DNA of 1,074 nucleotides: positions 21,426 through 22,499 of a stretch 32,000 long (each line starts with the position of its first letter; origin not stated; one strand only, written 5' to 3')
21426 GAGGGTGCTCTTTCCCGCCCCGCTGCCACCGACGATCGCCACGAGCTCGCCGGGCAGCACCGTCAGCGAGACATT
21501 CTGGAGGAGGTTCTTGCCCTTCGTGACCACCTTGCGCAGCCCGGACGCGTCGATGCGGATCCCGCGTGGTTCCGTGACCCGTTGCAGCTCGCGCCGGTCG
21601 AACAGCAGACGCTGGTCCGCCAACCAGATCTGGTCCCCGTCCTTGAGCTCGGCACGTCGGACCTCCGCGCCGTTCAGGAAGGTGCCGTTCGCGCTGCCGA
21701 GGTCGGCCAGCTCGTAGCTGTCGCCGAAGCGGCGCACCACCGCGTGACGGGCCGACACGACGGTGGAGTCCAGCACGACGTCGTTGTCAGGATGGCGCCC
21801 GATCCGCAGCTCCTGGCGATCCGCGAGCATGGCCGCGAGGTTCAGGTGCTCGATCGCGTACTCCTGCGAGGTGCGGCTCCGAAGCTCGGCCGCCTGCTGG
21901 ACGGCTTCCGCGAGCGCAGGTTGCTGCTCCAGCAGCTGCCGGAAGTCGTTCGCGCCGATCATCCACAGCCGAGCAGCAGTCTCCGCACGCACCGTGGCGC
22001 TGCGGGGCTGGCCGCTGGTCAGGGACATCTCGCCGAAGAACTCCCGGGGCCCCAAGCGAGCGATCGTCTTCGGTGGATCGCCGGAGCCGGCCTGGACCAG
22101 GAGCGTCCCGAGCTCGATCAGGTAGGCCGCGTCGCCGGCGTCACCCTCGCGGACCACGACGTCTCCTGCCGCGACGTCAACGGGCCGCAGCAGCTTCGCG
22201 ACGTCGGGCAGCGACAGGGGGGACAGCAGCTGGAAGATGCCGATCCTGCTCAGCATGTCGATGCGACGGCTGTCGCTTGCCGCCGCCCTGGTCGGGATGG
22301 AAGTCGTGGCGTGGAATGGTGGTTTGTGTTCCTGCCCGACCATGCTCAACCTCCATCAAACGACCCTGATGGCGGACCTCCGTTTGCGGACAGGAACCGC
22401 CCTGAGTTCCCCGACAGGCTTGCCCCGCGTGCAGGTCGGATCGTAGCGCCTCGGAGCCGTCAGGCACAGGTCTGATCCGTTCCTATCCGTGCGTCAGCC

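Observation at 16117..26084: Cyclic-nucleotide-themed island: four CNB domains and two candidate phosphodiesterases but no cyclase and no transcription factor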

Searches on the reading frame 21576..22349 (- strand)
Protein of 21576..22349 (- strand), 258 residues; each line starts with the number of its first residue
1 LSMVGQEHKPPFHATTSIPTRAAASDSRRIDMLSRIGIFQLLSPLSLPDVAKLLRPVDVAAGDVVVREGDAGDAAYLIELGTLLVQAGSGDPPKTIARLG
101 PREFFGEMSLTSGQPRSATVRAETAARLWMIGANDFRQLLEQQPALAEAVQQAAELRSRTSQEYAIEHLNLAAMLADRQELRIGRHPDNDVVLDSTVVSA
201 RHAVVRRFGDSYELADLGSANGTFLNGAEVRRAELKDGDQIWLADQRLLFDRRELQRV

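Call 21: find_homologous_proteins(query=window:21576-22349:-, max_evalue=1e-10)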
Query seq(258 aa) (258 aa): 247 proteins with E <= 1e-10 among 7792 candidates; the best 120 are listed.
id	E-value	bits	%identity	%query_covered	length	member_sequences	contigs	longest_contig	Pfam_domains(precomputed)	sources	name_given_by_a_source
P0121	2.4e-25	108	37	41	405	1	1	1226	PF00027.36,PF07690.22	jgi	jgi:CRP-like cAMP-binding protein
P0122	1.4e-24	105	43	31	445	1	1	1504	PF00027.36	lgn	-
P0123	3.9e-22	97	51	27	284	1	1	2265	PF00498.32,PF16697.11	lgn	-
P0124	4.3e-22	97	47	32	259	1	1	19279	PF00498.32,PF16697.11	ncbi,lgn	ncbi:MAG: FHA domain-containing protein [Blastocatellia bacterium]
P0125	9.7e-22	96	35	47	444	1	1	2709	PF14559.13,PF13432.13,PF00027.36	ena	-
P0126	3.2e-21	94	41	43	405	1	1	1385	PF00027.36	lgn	-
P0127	3.8e-21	94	52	27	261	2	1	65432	PF00498.32,PF16697.11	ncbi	-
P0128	4.7e-21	93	35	47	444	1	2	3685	PF14559.13,PF13432.13,PF00027.36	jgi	-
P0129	1.1e-20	92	32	53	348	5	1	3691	PF07883.18,PF00027.36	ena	-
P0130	1.7e-20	92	40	30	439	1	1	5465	PF00498.32,PF16697.11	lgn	-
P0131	3.0e-19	88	49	25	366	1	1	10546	PF00498.32,PF16697.11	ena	-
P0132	4.0e-19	87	49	26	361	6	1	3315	PF00498.32,PF16697.11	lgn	-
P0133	1.3e-18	86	34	48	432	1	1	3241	PF00027.36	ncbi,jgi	jgi:CRP-like cAMP-binding protein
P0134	4.5e-18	84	34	49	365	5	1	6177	PF00027.36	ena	-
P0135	4.5e-18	84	37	35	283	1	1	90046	PF18221.7,PF00498.32,PF16697.11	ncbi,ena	-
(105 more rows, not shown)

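Call 26: search_protein_representatives(protein=window:21576-22349:-)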
Query: 258 residues. Proteins with E-value up to 0.001 (for the whole library): 87653; up to 1e-10: 11787; up to 1e-30: 167. The best 150 are listed.
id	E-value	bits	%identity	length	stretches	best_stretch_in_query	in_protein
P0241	8.0e-121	418.4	33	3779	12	34-144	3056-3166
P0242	1.3e-82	293.3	60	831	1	15-258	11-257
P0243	1.3e-79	283.5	34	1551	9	32-141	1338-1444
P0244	1.4e-77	276.8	29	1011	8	45-155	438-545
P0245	9.2e-74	264.3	57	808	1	27-251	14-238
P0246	4.3e-65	236.0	28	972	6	27-141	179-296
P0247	1.0e-64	234.7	29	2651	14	29-143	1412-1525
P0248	3.0e-64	233.2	29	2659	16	30-141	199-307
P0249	8.9e-60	218.6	34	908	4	18-153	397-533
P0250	1.7e-59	217.6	33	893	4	59-177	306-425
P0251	1.9e-58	214.2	33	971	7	24-140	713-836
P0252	4.0e-57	209.9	34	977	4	25-155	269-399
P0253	1.2e-56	208.3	29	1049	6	16-141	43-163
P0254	3.1e-56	207.0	30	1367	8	24-141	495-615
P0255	3.2e-55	203.6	47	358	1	26-257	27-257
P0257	9.5e-54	198.8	45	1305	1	27-257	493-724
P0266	4.0e-50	187.0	44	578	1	33-258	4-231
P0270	2.3e-49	184.5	45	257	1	15-236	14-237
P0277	2.0e-46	174.9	44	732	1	20-256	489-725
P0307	4.2e-38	147.6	42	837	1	30-257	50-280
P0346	4.8e-34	134.3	39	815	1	33-252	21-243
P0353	8.7e-34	133.5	37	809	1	32-255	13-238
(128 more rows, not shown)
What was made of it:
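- Tried and rejected: The exhaustive HMMER search was needed (call 26).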

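Call 27: search_protein_families(library=pfam, proteins=[P0242, P0245, P0255, P0257, P0266, P0270, P0277, P0307, P0346, P0353], max_evalue=0.00001)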
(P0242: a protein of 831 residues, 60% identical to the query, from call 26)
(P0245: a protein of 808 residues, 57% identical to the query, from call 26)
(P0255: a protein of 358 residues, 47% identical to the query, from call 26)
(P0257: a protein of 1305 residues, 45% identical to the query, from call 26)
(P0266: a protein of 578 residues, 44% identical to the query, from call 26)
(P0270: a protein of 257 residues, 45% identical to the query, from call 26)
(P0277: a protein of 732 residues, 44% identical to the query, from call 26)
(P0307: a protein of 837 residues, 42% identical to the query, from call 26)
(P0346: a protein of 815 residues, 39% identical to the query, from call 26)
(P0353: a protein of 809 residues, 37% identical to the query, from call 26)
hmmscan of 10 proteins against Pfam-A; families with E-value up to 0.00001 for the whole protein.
P0242 (831 aa): 7 families
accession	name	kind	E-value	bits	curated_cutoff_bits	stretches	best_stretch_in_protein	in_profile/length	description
PF00005.33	ABC_tran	-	2.4e-28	99.9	25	1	281-428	1-137/137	ABC transporter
PF01061.29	ABC2_membrane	-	7.5e-23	81.6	26.9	1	561-769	1-206/211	ABC-2 type transporter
PF00027.35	cNMP_binding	-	1.9e-22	79.4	27.5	1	54-138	3-87/89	Cyclic nucleotide-binding domain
PF00498.31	FHA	-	1.3e-17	64.4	20.7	1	180-242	1-66/67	FHA domain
PF12698.13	ABC2_membrane_3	-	7.6e-14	52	31.6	1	623-822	170-347/347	ABC-2 family transporter protein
PF13304.12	AAA_21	-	4.6e-09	37.2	27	0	329-457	171-298/304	AAA domain, putative AbiEii toxin, Type IV TA system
PF16697.10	Yop-YscD_cpl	-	3.3e-08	34.1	33.2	1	164-239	5-80/94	Inner membrane component of T3SS, cytoplasmic domain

P0245 (808 aa): 7 families
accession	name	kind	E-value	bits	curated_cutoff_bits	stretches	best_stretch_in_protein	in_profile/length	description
PF00005.33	ABC_tran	-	1.2e-30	107.3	25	1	269-416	1-137/137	ABC transporter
PF00027.35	cNMP_binding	-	2.6e-22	79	27.5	1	46-129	4-88/89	Cyclic nucleotide-binding domain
PF00498.31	FHA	-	3.7e-20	72.5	20.7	1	168-231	1-67/67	FHA domain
PF01061.29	ABC2_membrane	-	6.5e-18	65.5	26.9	1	539-749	1-208/211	ABC-2 type transporter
PF16697.10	Yop-YscD_cpl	-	2.8e-12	47.2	33.2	1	164-235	15-88/94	Inner membrane component of T3SS, cytoplasmic domain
PF13304.12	AAA_21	-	1.1e-10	42.5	27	0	389-445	239-298/304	AAA domain, putative AbiEii toxin, Type IV TA system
PF13555.12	AAA_29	-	6.6e-06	26.2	27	0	275-313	18-55/61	P-loop containing region of AAA domain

P0255 (358 aa): 3 families
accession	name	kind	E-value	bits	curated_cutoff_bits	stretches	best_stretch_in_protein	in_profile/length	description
PF00027.35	cNMP_binding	-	3.4e-21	75.5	27.5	1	60-140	4-87/89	Cyclic nucleotide-binding domain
PF00498.31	FHA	-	6.8e-20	71.7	20.7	1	180-243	1-66/67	FHA domain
PF16697.10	Yop-YscD_cpl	-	6.9e-06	26.7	33.2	0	180-252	19-92/94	Inner membrane component of T3SS, cytoplasmic domain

P0257 (1305 aa): 9 families
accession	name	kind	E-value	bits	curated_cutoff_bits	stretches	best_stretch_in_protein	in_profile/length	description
PF25390.1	WD40_RLD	-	2.6e-81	274.2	150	2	149-401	39-289/363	RCC1-like domain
PF00415.24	RCC1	-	6.4e-58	193.6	21.7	5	159-206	1-50/50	Regulator of chromosome condensation (RCC1) repeat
PF13540.12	RCC1_2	-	5.3e-39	131.5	22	2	303-332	1-30/30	Regulator of chromosome condensation (RCC1) repeat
PF00005.33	ABC_tran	-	1.5e-28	100.6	25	1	749-896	1-137/137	ABC transporter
PF00498.31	FHA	-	1.1e-19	71.1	20.7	1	649-711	2-67/67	FHA domain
PF00027.35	cNMP_binding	-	7.7e-19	67.9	27.5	1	528-608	7-88/89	Cyclic nucleotide-binding domain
PF01061.29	ABC2_membrane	-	5.1e-17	62.6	26.9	1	1024-1246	1-209/211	ABC-2 type transporter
PF13304.12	AAA_21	-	6.3e-10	40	27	1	836-925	195-298/304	AAA domain, putative AbiEii toxin, Type IV TA system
PF16697.10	Yop-YscD_cpl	-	2.8e-09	37.6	33.2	1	644-715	15-88/94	Inner membrane component of T3SS, cytoplasmic domain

P0266 (578 aa): 5 families
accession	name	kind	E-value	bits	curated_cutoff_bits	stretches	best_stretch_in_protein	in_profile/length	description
PF00005.33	ABC_tran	-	5.5e-27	95.5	25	1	255-402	1-137/137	ABC transporter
PF00027.35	cNMP_binding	-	3.5e-23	81.8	27.5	1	33-114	7-89/89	Cyclic nucleotide-binding domain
PF00498.31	FHA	-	1.1e-18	67.8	20.7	1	154-214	1-64/67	FHA domain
PF13304.12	AAA_21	-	1.7e-11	45.2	27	1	382-431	246-298/304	AAA domain, putative AbiEii toxin, Type IV TA system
PF16697.10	Yop-YscD_cpl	-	3.7e-11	43.6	33.2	1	151-216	16-83/94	Inner membrane component of T3SS, cytoplasmic domain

P0270 (257 aa): 3 families
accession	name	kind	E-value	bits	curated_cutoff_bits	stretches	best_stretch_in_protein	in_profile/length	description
PF00027.35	cNMP_binding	-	7.3e-23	80.8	27.5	1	57-140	3-87/89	Cyclic nucleotide-binding domain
PF00498.31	FHA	-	3.5e-17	63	20.7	1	182-235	1-57/67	FHA domain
PF16697.10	Yop-YscD_cpl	-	5.9e-09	36.5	33.2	1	179-237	16-76/94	Inner membrane component of T3SS, cytoplasmic domain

P0277 (732 aa): 6 families
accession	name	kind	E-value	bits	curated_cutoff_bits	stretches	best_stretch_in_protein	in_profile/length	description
PF25390.1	WD40_RLD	-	3.3e-74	250.8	150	2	24-189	195-363/363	RCC1-like domain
PF00415.24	RCC1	-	1.7e-64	214.6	21.7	6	309-357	1-50/50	Regulator of chromosome condensation (RCC1) repeat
PF13540.12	RCC1_2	-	9.5e-46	152.9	22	5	83-106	7-30/30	Regulator of chromosome condensation (RCC1) repeat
PF00027.35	cNMP_binding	-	5.3e-23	81.2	27.5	1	527-611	3-88/89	Cyclic nucleotide-binding domain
PF00498.31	FHA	-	1.3e-21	77.3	20.7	1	650-713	1-67/67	FHA domain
PF16697.10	Yop-YscD_cpl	-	1.4e-11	44.9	33.2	1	647-720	16-91/94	Inner membrane component of T3SS, cytoplasmic domain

P0307 (837 aa): 7 families
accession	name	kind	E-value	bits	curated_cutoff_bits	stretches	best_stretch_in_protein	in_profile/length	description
PF00005.33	ABC_tran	-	2.1e-26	93.6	25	1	306-452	2-137/137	ABC transporter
PF01061.29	ABC2_membrane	-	9.5e-22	78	26.9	1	569-777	1-206/211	ABC-2 type transporter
PF00027.35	cNMP_binding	-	1.1e-18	67.4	27.5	1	79-163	4-89/89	Cyclic nucleotide-binding domain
PF00498.31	FHA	-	3.5e-17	63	20.7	1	203-267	1-67/67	FHA domain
PF13304.12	AAA_21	-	3e-12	47.7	27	1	415-481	229-298/304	AAA domain, putative AbiEii toxin, Type IV TA system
PF16697.10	Yop-YscD_cpl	-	5.4e-09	36.6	33.2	1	201-270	17-87/94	Inner membrane component of T3SS, cytoplasmic domain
PF12698.13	ABC2_membrane_3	-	9e-08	32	31.6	1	624-829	167-346/347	ABC-2 family transporter protein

P0346 (815 aa): 8 families
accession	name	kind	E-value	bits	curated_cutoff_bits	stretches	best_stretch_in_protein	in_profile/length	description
PF00005.33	ABC_tran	-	1.4e-29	103.9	25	1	273-420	1-137/137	ABC transporter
PF00027.35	cNMP_binding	-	3.4e-20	72.3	27.5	1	46-130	3-88/89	Cyclic nucleotide-binding domain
PF01061.29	ABC2_membrane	-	1.7e-17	64.1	26.9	1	545-753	1-205/211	ABC-2 type transporter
PF13304.12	AAA_21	-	8e-14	52.8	27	0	379-449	225-298/304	AAA domain, putative AbiEii toxin, Type IV TA system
PF00498.31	FHA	-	7.6e-13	49.1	20.7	1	171-235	1-67/67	FHA domain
PF16697.10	Yop-YscD_cpl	-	3.1e-10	40.6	33.2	1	168-243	16-92/94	Inner membrane component of T3SS, cytoplasmic domain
PF02463.25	SMC_N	-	1.1e-06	28.7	40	0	284-463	25-211/220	RecF/RecN/SMC N terminal domain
PF12698.13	ABC2_membrane_3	-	1.5e-06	28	31.6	1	601-801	163-342/347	ABC-2 family transporter protein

P0353 (809 aa): 7 families
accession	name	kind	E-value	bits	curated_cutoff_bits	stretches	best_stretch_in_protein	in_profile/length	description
PF00005.33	ABC_tran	-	2.8e-32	112.6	25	1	265-412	1-137/137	ABC transporter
PF00027.35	cNMP_binding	-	5.2e-19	68.4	27.5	1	41-124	5-89/89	Cyclic nucleotide-binding domain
PF01061.29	ABC2_membrane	-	2.1e-18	67.1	26.9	1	542-751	1-205/211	ABC-2 type transporter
PF00498.31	FHA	-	1.4e-17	64.3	20.7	1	164-227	1-67/67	FHA domain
PF13304.12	AAA_21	-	9.9e-12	46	27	1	381-441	235-298/304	AAA domain, putative AbiEii toxin, Type IV TA system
PF16697.10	Yop-YscD_cpl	-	5e-09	36.7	33.2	1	162-228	17-85/94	Inner membrane component of T3SS, cytoplasmic domain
PF12698.13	ABC2_membrane_3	-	1e-07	31.8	31.6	1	596-800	159-345/347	ABC-2 family transporter protein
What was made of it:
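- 19866..22343 (-): CNB-FHA-NBD-ABC2_membrane half-transporter of the ABCG/DrrA type, an exporter architecture (825 aa). CNB spans 21867-22241 and FHA about 21621-21806. A small family has the same architecture (calls 26, 27).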

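Call 28: find_encoding_contigs(protein=P0242, flank=10000, max_places=3)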
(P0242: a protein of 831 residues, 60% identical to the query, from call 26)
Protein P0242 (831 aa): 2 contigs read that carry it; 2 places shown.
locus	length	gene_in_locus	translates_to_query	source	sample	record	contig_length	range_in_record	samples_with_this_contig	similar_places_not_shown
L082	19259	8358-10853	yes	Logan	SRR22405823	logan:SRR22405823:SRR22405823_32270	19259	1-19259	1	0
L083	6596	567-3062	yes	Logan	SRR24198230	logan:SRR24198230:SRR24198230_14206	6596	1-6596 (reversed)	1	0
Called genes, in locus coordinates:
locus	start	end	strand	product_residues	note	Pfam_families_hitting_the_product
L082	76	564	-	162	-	-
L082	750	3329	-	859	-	PF00027:cNMP_binding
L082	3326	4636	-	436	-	PF00078:RVT_1 (weak)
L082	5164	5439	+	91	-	-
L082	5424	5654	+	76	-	-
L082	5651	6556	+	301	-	PF00561:Abhydrolase_1, PF12146:Hydrolase_4, PF12697:Abhydrolase_6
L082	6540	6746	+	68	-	-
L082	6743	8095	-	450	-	PF01565:FAD_binding_4, PF04030:ALO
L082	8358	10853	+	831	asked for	PF00027:cNMP_binding, PF00498:FHA, PF16697:Yop-YscD_cpl, PF00005:ABC_tran, PF13304:AAA_21 (weak), PF01061:ABC2_membrane, PF12698:ABC2_membrane_3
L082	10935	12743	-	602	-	PF00027:cNMP_binding, PF00171:Aldedh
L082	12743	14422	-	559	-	PF07992:Pyr_redox_2, PF00027:cNMP_binding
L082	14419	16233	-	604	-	PF00027:cNMP_binding, PF01734:Patatin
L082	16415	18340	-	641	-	PF19458:DUF5995, PF00027:cNMP_binding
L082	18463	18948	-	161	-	PF10882:bPH_5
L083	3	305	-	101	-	?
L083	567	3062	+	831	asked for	PF00027:cNMP_binding, PF00498:FHA, PF16697:Yop-YscD_cpl, PF00005:ABC_tran, PF13304:AAA_21 (weak), PF01061:ABC2_membrane, PF12698:ABC2_membrane_3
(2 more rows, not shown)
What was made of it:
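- A second CNB-rich island around a CNB-FHA-ABC homologue (L082, six CNB proteins in 19 kb; call 28) shows that such clustering recurs.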

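Call 29: find_encoding_contigs(protein=P0245, flank=10000, max_places=3)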
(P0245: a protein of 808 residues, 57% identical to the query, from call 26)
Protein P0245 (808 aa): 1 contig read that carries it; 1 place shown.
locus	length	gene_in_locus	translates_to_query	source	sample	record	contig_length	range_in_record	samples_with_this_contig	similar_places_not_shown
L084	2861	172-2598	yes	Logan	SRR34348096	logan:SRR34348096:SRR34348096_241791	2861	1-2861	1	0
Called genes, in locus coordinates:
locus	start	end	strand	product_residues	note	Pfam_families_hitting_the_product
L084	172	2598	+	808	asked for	PF00027:cNMP_binding, PF00498:FHA, PF16697:Yop-YscD_cpl, PF00005:ABC_tran, PF13555:AAA_29 (weak), PF13304:AAA_21 (weak), PF01061:ABC2_membrane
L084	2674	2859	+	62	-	?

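Call 84: search_protein_families(library=pfam, proteins=[L082:750-3329:-, L082:16415-18340:-], max_evalue=0.001)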
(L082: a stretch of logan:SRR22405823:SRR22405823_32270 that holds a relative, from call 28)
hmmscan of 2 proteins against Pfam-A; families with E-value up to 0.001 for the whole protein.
L082:750-3329:- (859 aa): 1 family
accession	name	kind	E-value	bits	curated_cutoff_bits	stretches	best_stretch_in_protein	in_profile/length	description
PF00027.35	cNMP_binding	-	2.3e-16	59.9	27.5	1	734-814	2-87/89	Cyclic nucleotide-binding domain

L082:16415-18340:- (641 aa): 2 families
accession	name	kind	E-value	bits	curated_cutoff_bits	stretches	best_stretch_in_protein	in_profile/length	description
PF19458.4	DUF5995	-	6.1e-35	120.9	27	1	34-263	6-222/225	Family of unknown function (DUF5995)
PF00027.35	cNMP_binding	-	2.1e-16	60.1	27.5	1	520-607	1-89/89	Cyclic nucleotide-binding domain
